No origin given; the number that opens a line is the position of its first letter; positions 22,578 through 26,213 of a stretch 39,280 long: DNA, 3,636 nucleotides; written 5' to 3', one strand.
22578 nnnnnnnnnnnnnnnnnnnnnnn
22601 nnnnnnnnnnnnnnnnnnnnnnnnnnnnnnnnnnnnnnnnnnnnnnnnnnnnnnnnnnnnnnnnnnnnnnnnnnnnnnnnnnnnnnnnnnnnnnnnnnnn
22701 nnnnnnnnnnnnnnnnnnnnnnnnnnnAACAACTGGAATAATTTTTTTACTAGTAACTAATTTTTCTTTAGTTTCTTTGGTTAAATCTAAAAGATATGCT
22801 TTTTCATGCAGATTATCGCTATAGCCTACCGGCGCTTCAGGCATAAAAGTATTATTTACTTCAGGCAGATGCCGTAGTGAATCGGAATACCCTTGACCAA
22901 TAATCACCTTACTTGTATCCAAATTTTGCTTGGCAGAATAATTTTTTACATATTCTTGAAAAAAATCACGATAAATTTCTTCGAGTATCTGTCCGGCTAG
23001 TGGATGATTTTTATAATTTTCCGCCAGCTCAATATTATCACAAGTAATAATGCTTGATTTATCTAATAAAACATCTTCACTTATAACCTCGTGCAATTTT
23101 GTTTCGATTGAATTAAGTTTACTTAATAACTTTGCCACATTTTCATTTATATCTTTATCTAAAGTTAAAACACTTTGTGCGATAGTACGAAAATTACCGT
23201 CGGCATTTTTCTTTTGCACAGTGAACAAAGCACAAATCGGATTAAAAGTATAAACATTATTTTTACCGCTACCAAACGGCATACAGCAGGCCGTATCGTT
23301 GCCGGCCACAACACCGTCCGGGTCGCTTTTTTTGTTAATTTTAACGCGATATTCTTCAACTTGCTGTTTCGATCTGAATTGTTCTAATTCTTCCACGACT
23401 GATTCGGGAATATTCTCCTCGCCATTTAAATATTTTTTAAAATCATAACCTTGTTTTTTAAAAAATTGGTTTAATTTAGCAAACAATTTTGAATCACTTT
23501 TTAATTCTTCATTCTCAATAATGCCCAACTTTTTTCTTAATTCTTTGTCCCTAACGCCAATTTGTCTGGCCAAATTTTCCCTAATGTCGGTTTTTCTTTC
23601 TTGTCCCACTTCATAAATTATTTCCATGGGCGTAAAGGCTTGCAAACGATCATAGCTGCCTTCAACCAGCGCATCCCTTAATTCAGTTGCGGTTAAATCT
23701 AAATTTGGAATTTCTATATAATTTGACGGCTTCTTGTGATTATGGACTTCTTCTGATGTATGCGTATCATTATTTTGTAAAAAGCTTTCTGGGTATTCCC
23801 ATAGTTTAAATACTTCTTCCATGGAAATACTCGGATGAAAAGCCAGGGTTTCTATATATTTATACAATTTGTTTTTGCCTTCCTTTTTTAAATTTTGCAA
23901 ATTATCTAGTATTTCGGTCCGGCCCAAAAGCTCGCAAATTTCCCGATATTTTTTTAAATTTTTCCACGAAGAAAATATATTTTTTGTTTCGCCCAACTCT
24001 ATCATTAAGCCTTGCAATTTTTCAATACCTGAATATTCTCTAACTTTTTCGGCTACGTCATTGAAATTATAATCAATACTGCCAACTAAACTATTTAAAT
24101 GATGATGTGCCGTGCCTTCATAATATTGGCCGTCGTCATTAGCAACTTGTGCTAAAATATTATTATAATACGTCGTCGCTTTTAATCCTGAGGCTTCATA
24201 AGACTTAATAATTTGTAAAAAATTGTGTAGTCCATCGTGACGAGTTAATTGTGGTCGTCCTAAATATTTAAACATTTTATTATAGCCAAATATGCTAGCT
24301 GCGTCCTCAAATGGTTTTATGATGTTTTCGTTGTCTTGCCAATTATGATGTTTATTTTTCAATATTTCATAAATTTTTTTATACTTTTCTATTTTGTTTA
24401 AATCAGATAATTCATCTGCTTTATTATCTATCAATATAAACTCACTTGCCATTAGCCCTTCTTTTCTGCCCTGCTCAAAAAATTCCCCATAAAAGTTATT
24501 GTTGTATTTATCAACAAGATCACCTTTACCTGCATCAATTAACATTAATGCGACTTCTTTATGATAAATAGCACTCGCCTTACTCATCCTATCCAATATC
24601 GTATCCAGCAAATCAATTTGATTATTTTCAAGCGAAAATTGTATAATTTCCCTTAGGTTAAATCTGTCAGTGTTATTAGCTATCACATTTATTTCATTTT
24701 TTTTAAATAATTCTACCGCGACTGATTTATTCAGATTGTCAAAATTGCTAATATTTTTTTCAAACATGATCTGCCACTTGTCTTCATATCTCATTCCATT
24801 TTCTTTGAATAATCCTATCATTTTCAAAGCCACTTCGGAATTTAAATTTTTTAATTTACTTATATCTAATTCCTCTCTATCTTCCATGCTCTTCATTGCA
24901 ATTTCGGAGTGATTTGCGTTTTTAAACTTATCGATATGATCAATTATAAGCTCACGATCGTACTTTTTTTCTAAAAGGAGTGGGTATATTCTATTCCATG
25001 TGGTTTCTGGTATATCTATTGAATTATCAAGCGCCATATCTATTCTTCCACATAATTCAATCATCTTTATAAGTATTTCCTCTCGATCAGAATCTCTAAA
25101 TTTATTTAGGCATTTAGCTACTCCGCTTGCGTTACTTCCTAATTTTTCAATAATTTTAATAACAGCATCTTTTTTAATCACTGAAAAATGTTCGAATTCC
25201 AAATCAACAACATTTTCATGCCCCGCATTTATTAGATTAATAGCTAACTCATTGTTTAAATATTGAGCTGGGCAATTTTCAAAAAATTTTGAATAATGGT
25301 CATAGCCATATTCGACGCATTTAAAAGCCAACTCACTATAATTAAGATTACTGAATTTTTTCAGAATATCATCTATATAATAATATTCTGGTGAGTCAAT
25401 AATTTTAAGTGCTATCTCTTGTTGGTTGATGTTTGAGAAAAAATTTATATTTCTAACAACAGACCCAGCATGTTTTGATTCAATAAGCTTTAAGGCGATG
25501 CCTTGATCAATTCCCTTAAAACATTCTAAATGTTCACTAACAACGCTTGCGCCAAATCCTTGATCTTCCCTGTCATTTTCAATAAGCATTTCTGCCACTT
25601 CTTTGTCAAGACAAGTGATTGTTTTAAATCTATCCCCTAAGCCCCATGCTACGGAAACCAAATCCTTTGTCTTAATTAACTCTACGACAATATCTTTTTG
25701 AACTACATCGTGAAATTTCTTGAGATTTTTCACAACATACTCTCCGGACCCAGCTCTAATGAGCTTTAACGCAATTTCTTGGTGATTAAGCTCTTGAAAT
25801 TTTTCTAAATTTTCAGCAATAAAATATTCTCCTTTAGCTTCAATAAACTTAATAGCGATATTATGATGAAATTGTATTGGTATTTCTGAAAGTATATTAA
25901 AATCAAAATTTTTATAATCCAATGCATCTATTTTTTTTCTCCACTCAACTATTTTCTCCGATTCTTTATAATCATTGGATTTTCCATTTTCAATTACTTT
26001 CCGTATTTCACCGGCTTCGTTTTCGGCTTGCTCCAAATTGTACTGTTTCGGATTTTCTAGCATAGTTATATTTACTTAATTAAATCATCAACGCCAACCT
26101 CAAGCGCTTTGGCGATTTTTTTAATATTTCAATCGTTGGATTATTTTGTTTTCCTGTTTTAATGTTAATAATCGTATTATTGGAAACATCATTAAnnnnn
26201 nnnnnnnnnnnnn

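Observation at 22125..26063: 1312-aa giant protein: about 14 tandem helical repeats plus unassigned Cys-motif and GNAT-like domains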

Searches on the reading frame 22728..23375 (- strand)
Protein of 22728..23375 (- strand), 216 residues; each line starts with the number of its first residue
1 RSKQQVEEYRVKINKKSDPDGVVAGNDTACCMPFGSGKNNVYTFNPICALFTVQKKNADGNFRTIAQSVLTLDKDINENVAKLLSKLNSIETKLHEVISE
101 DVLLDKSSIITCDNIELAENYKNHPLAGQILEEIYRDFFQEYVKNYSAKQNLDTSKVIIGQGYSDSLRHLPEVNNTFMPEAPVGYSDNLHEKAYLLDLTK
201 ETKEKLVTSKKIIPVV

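Call 45: search_solved_structures(query=A3, max_evalue=10, show_alignments=2)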
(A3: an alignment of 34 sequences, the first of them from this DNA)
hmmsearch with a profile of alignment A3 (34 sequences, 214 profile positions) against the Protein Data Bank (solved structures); distinct sequences matched with E-value up to 10: 7.
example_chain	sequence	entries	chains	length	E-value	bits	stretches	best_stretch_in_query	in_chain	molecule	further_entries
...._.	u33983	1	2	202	0.26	14.2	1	69-136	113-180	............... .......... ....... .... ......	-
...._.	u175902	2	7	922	0.3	14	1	82-152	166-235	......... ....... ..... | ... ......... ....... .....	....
7aeb_A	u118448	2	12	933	0.3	13.9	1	82-152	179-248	baseplate protein (Algo12)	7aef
4i1u_A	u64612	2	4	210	0.51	13.2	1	51-138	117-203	Dephospho-CoA kinase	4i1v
3oou_A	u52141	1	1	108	0.53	13.2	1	121-184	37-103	Lin2118 protein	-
3euw_A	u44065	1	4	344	1.6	11.6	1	106-164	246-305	Myo-inositol dehydrogenase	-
9viw_A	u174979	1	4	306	2.6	10.9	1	70-138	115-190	Bacterioferritin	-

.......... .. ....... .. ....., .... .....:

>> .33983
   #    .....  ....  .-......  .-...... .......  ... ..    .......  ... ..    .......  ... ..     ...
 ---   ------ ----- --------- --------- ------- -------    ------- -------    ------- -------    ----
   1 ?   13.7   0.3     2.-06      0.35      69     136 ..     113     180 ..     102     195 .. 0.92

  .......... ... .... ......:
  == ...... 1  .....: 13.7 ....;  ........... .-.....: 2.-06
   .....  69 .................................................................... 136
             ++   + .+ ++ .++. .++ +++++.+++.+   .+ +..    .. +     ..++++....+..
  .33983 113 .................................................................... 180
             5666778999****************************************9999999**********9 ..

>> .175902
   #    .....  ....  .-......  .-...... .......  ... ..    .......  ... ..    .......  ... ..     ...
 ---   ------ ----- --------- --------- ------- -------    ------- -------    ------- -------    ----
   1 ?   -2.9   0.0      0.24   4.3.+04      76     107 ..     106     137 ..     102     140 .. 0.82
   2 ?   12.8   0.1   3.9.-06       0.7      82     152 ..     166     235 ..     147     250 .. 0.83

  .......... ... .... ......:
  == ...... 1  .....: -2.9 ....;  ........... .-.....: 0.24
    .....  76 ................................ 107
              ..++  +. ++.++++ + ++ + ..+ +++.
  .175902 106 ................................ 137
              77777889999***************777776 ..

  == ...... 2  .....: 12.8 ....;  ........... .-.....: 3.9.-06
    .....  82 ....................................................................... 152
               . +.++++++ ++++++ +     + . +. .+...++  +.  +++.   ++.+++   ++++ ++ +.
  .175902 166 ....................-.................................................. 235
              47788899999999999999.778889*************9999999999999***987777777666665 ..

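Call 46: search_protein_families(library=pfam, alignment_id=A3, max_evalue=1)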
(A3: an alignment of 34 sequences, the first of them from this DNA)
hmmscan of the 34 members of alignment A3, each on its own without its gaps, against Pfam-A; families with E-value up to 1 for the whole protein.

A. member 1, seq(216 aa): 1 family
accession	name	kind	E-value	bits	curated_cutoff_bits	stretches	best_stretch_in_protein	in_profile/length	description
PF00580.27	UvrD-helicase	-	0.04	14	23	1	36-159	74-193/271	UvrD/REP helicase N-terminal domain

B. families by the number of members that match (of 34 scanned): 26 families (the first 25 are shown)
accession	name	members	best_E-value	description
PF24529.1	CFAP47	2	0.01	Cilia- and flagella-associated protein 47 domain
PF00580.27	UvrD-helicase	2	0.02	UvrD/REP helicase N-terminal domain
PF09613.16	HrpB1_HrpK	2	0.18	Bacterial type III secretion protein (HrpB1_HrpK)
PF23562.2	AMP-binding_C_3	1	0.0029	AMP-binding enzyme C-terminal domain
PF02520.22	ANIS5_cation-bd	1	0.0046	SXP/RAL-2 family protein Ani s 5-like, metal-binding domain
PF23527.1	Microp_apicomplexa_14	1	0.032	Apicomplexa microprotein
PF12161.14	HsdM_N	1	0.048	HsdM N-terminal domain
PF01003.24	Flavi_capsid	1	0.056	Flavivirus capsid protein C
PF05466.17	BASP1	1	0.058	Brain acid soluble protein 1 (BASP1 protein)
PF05478.16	Prominin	1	0.059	Prominin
PF10545.15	MADF_DNA_bdg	1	0.059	Alcohol dehydrogenase transcription factor Myb/SANT-like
PF04282.18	DUF438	1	0.06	Family of unknown function (DUF438)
PF13389.11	DUF4107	1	0.062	Protein of unknown function (DUF4107)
PF21026.2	SLFN_GTPase-like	1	0.082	Schlafen, GTPase-like domain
PF21360.3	PylC-like_N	1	0.087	PylC-like, N-terminal domain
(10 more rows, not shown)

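Call 55: predict_structure(alignment_id=A3)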
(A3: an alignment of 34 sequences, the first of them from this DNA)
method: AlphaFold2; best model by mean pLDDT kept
length: 216 residues; sequences in the alignment: 34
mean_pLDDT: 84.7   pTM: 0.85
mean pLDDT of the five models: 84.7, 84.4, 84.0, 83.3, 83.1
residues with pLDDT >= 90: 121; 70-90: 60; 50-70: 23; < 50: 12
segments of 3 or more residues with pLDDT < 50: 33-41
pLDDT, mean of each block of 10 residues (from residue 1): 84 78 54 44 66 94 91 94 88 80 88 91 94 97 95 97 91 95 77 97 85 85
secondary structure, 60 per line:
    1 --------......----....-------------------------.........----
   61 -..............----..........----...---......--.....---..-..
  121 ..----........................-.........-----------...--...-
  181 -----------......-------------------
elements in order: E9-14 H19-22 E48-56 E62-75 H80-89 H100-105 E108-112 H119-122 H127-150 E152-160 E172-174 E177-179 E192-197

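Call 60: fold_search(model_id=the predicted structure, library=pdb)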
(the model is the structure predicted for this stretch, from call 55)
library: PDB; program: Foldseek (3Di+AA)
matches with E <= 10: 370; with E <= 0.001: 7
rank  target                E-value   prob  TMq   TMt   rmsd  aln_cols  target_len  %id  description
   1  5gi6                  4.2e-04  0.99  0.37  0.39   8.9       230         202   11  Crystal Structure of Drosophila melanogaster Dopamine N-Acetyltransferase Bound to CoA and Phenylethylamine (released 2017-07-05)
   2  8wmb                  4.2e-04  0.99  0.31  0.32   7.9       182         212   14  Crystal Structure of Drosophila melanogaster D46A Dopamine N-Acetyltransferase in Complex with Acetyl-CoA (released 2024-10-02)
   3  5gif                  5.1e-04  0.99  0.36  0.37   9.6       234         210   13  Crystal Structure of Drosophila melanogaster E47D Dopamine N-Acetyltransferase in Binary Complex with Acetyl-CoA (released 2017-07-05)
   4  3te4                  5.4e-04  0.99  0.37  0.37   9.1       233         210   13  Crystal structure of dopamine N Acetyltransferase in complex with acetyl-COA from Drosophila Melanogaster (released 2012-07-11)
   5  5gi5                  5.7e-04  0.99  0.40  0.41   8.7       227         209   13  Crystal Structure of Drosophila melanogaster Dopamine N-Acetyltransferase Bound to CoA (released 2017-07-05)
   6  6k80                  7.3e-04  0.98  0.37  0.37   9.1       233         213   13  Crystal Structure of Drosophila melanogaster Dopamine N-Acetyltransferase in Complex with CoA and Tryptophol (released 2020-06-17)
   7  7byy_D                7.8e-04  1.00  0.43  0.51   8.1       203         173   12  Crystal structure of bacterial toxin (released 2020-06-03)
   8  7byy_B                1.2e-03  1.00  0.43  0.50   8.0       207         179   11  Crystal structure of bacterial toxin (released 2020-06-03)
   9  9n6x_LX               1.8e-03  0.99  0.32  0.10   9.9       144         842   17  SSU processome maturation and disassembly, State B (released 2025-11-05)
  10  6rxt_CR               2.2e-03  0.89  0.28  0.10  10.0       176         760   11  Cryo-EM structure of the 90S pre-ribosome (Kre33-Noc4) from Chaetomium thermophilum, state A (released 2019-08-14)
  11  2cnm_A                4.8e-03  0.98  0.38  0.50   7.0       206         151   11  RimI - Ribosomal S18 N-alpha-protein acetyltransferase in complex with a bisubstrate inhibitor (Cterm-Arg-Arg-Phe-Tyr- (released 2007-05-22)
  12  7byy_A                5.1e-03  0.99  0.44  0.50   8.1       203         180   12  Crystal structure of bacterial toxin (released 2020-06-03)
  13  7byy_C                5.1e-03  0.97  0.33  0.39   6.5       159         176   13  Crystal structure of bacterial toxin (released 2020-06-03)
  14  9n73_LX               5.1e-03  0.94  0.30  0.09  10.6       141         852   15  SSU processome maturation and disassembly, State G (released 2025-10-29)
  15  9ils_A                5.8e-03  0.99  0.34  0.45   5.8       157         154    8  The GmvT toxin in complex with the C-terminal fragment of its antitoxin (released 2025-03-05)
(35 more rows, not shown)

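Call 67: find_related_loci(query=A3, collection=genome_contigs, flank=6000)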
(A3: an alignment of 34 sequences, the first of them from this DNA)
Query A3 (216 aa) in genome_contigs; peptide patterns used: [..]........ (x = any residue, [..] = any of these).
51 stretches matched a pattern; 50 encode a relative of the query (tblastn E <= 1e-3); 50 distinct loci.
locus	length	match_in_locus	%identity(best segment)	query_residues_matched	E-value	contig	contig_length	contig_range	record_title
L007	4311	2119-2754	60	2-212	2e-90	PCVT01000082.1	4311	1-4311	MAG: Parcubacteria group bacterium CG11_big_fil_rev_8_21_14_0_20_41_14 CG11_8_21_14_0.20_scaffold_15924_c, whole genome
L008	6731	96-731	60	1-212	1e-89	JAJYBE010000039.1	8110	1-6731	MAG: bacterium isolate BP8.bin61 NODE_15716_length_8110_cov_1.632469, whole genome shotgun sequence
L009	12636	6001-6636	59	1-212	2e-88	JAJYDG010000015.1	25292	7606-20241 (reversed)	MAG: bacterium isolate BP9.bin89 NODE_3368_length_25292_cov_1.740393, whole genome shotgun sequence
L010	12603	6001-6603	59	2-205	6e-81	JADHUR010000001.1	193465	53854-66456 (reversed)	MAG: Patescibacteria group bacterium isolate BS150m-G51 BS-150m-C26, whole genome shotgun sequence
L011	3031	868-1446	60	5-196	2e-79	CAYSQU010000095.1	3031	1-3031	MAG TPA_asm: uncultured Gammaproteobacteria bacterium isolate binchicken_co387_4 genome assembly, contig: NODE_47966_len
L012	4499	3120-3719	58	3-203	1e-78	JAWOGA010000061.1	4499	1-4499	MAG: Candidatus Moraniibacteriota bacterium isolate BLK6-3.bin.191 k191_88497, whole genome shotgun sequence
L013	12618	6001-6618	56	5-213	6e-78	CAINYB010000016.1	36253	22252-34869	uncultured bacterium isolate LaPlata-7m-a_bin-459 genome assembly, contig: bin-459:16/28, whole genome shotgun sequence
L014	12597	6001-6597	57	9-213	3e-78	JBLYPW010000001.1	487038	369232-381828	MAG: Candidatus Komeilibacteria bacterium isolate KTG4t2parc2 KTG4t2parc2_contig_1, whole genome shotgun sequence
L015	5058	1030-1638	57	8-213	2e-77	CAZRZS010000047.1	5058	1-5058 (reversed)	MAG TPA_asm: uncultured Gammaproteobacteria bacterium isolate binchicken_co387_82 genome assembly, contig: NODE_24102_le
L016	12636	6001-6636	54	6-210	2e-76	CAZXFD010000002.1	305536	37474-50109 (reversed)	MAG TPA_asm: uncultured Gammaproteobacteria bacterium isolate SRP220891_co4_301 genome assembly, contig: NODE_22_length_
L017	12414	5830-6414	58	5-196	2e-75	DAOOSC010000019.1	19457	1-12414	MAG TPA_asm: Candidatus Magasanikbacteria bacterium isolate AMR_MDS_2529 NODE_3419_length_19457_cov_9.759973, whole geno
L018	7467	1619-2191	55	6-200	1e-74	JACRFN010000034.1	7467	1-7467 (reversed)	MAG: Candidatus Kerfeldbacteria bacterium isolate NC_groundwater_1726_Pr3_B-0.1um_50_13 SR-2_scaffold_141_965683, whole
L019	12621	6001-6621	55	2-207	2e-74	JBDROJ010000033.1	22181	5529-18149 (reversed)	MAG: bacterium isolate MEGAHIT-group-1.947 k141_12096929, whole genome shotgun sequence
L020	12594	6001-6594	55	5-201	5e-74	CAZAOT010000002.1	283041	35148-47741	MAG TPA_asm: uncultured Candidatus Saccharibacteria bacterium isolate SRP263991_co2_239 genome assembly, contig: NODE_5_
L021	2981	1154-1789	52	1-213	1e-72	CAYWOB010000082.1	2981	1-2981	MAG TPA_asm: uncultured Candidatus Saccharibacteria bacterium isolate SRP098346_co1_314 genome assembly, contig: NODE_56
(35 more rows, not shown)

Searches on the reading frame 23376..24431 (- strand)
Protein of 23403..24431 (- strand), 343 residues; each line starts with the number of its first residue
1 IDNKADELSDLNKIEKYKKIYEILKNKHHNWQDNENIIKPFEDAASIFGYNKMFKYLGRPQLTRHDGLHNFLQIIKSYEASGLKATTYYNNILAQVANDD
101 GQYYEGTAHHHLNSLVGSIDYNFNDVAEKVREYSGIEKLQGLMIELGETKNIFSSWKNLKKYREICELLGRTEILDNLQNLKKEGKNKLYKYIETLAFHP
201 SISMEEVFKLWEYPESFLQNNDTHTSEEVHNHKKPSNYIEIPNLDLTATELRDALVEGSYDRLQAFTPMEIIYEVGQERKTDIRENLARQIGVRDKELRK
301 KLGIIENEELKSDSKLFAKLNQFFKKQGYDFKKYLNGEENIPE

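Call 31: search_protein_families(library=ncbifam, proteins=[window:23403-24431:-], max_evalue=1)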
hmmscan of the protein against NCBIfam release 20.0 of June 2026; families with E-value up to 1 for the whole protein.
window:23403-24431:- (343 aa): 0 families

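Call 61: search_protein_families(library=padloc, proteins=[window:23403-24431:-], max_evalue=1)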
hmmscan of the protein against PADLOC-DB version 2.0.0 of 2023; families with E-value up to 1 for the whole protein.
window:23403-24431:- (343 aa): 1 family
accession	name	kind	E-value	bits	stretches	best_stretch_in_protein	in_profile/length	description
PDLC01395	Cas11a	-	0.024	13.1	1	275-336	61-120/121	CAS-I-A; effector_SS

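Call 62: search_protein_families(library=phrogs, proteins=[window:23403-24431:-], max_evalue=1)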
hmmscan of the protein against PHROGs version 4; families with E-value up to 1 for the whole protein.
window:23403-24431:- (343 aa): 0 families

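Call 65: search_solved_structures(query=A5, max_evalue=10, show_alignments=1)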
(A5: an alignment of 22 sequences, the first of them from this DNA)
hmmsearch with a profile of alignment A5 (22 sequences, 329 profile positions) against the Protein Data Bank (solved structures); distinct sequences matched with E-value up to 10: 2.
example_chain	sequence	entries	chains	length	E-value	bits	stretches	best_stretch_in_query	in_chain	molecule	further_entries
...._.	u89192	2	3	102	0.051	16.1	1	71-156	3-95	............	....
4yk2_A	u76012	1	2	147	3.2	10.2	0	62-113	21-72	Bartonella effector protein (Bep) substrate of VirB T4SS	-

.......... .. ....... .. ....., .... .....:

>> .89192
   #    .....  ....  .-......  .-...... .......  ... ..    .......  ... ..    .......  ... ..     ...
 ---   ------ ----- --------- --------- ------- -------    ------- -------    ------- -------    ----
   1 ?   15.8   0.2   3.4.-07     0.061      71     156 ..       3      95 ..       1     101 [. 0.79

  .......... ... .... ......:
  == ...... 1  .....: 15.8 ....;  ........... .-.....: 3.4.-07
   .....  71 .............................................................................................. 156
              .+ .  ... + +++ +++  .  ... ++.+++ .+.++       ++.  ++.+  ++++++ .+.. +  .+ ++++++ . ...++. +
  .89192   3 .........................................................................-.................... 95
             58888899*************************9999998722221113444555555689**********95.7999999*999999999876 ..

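Call 66: search_protein_families(library=pfam, alignment_id=A5, max_evalue=1)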
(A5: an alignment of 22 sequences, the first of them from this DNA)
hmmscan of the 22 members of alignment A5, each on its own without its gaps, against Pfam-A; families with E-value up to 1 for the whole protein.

A. member 1, seq(325 aa): 0 families

B. families by the number of members that match (of 22 scanned): 29 families (the first 25 are shown)
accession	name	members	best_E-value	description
PF20335.4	DUF6630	2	0.013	Domain of unknown function (DUF6630)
PF20172.3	DUF6538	1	0.00066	Domain of unknown function (DUF6538)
PF17024.10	DMAP1_like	1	0.0072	Putative DMAP1-like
PF25150.1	TPR_Trm732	1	0.0087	Trm732, TPR repeats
PF19191.5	HEF_HK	1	0.0091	HEF_HK domain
PF08044.16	DUF1707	1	0.016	DUF1707 SHOCT-like domain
PF03364.25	Polyketide_cyc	1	0.019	Polyketide cyclase / dehydrase and lipid transport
PF25101.1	Spectrin_7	1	0.023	Animal spectrin repeats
PF09170.16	STN1_2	1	0.026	CST, complex subunit STN1, C terminal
PF23202.1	PAH_ZNF598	1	0.045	ZNF598 PAH domain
PF16112.10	DUF4830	1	0.048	Domain of unknown function (DUF4830)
PF22114.2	NUP120_helical_2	1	0.053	Nucleoporin NUP120, helical domain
PF24630.1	PIN_TASOR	1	0.054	TASOR PIN domain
PF01846.25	FF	1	0.057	FF domain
PF13767.11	DUF4168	1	0.082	Domain of unknown function (DUF4168)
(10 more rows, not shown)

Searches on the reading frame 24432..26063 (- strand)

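Call 61: search_protein_families(library=padloc, proteins=[window:24432-26063:-], max_evalue=1)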
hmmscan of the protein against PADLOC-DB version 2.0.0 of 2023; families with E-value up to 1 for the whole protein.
window:24432-26063:- (544 aa): 0 families

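Call 62: search_protein_families(library=phrogs, proteins=[window:24432-26063:-], max_evalue=1)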
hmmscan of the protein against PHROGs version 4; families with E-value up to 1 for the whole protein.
window:24432-26063:- (544 aa): 2 families
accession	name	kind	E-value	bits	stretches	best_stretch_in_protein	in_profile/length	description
phrog_28314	-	unknown function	0.076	14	1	102-178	27-99/117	-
phrog_33346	-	unknown function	0.23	12.5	1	315-353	30-63/65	-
